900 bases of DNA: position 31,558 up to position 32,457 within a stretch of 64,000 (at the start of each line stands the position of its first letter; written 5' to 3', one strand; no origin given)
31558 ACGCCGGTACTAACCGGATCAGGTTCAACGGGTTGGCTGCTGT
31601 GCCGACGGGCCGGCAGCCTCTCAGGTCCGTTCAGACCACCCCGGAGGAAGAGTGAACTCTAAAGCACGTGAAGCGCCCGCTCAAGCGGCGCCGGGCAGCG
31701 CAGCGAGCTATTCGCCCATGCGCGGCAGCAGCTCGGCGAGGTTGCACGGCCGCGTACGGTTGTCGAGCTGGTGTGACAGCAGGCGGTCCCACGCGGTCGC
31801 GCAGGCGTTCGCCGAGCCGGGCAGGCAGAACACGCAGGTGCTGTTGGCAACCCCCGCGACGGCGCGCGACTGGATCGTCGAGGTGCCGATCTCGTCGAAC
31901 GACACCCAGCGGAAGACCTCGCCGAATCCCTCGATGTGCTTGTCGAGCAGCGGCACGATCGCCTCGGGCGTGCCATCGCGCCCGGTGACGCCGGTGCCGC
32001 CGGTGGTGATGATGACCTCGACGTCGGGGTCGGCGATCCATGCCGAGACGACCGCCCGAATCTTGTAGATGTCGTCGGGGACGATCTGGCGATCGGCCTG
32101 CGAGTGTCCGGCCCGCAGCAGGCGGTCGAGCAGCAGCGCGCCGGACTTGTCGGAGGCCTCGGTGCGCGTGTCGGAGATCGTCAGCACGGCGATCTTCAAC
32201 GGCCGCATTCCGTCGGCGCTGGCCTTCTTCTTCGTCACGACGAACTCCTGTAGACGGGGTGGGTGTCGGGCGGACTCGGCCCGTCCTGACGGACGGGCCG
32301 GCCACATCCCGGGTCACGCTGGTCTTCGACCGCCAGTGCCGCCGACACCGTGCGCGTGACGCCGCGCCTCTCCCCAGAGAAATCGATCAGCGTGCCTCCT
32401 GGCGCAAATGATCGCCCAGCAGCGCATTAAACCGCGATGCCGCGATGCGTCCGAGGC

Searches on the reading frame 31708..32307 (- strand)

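Call 4: search_protein_families(library=pfam, proteins=[window:31708-32307:-], max_evalue=0.01)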
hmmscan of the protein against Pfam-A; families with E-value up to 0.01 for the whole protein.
window:31708-32307:- (199 aa): 1 family
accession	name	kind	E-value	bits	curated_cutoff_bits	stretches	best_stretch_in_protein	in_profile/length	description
PF00994.29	MoCF_biosynth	-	3.4e-30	105.1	26.6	1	40-181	1-142/144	Probable molybdopterin binding domain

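Call 5: search_protein_families(library=ncbifam, proteins=[window:31708-32307:-], max_evalue=0.01)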
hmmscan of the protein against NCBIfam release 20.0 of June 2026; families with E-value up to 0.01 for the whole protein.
window:31708-32307:- (199 aa): 7 families
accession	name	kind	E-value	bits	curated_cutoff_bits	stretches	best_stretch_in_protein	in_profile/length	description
TIGR02667.1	moaB_proteo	equivalog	4.2e-79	263.9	222.4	1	35-194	3-162/163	molybdenum cofactor biosynthesis protein B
TIGR00177.1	molyb_syn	domain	4.5e-34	117.5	85.35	1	37-177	2-146/148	molybdenum cofactor synthesis domain-containing protein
NF002947.1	PRK03604.1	equivalog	2.9e-30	105.6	285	1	27-176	136-285/301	bifunctional molybdenum cofactor biosynthesis protein MoaC/MoaB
NF006932.0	PRK09417.1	equivalog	1.1e-22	80.5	158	1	36-175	3-145/193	molybdopterin adenylyltransferase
NF002291.0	PRK01215.1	equivalog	0.0014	17.7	293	1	59-125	28-92/264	nicotinamide mononucleotide deamidase-related protein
NF001813.0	PRK00549.1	equivalog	0.0015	17.6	379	1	53-125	19-89/414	competence/damage-inducible protein A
NF002977.0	PRK03670.1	equivalog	0.002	17.6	305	1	41-128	5-93/252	competence damage-inducible protein A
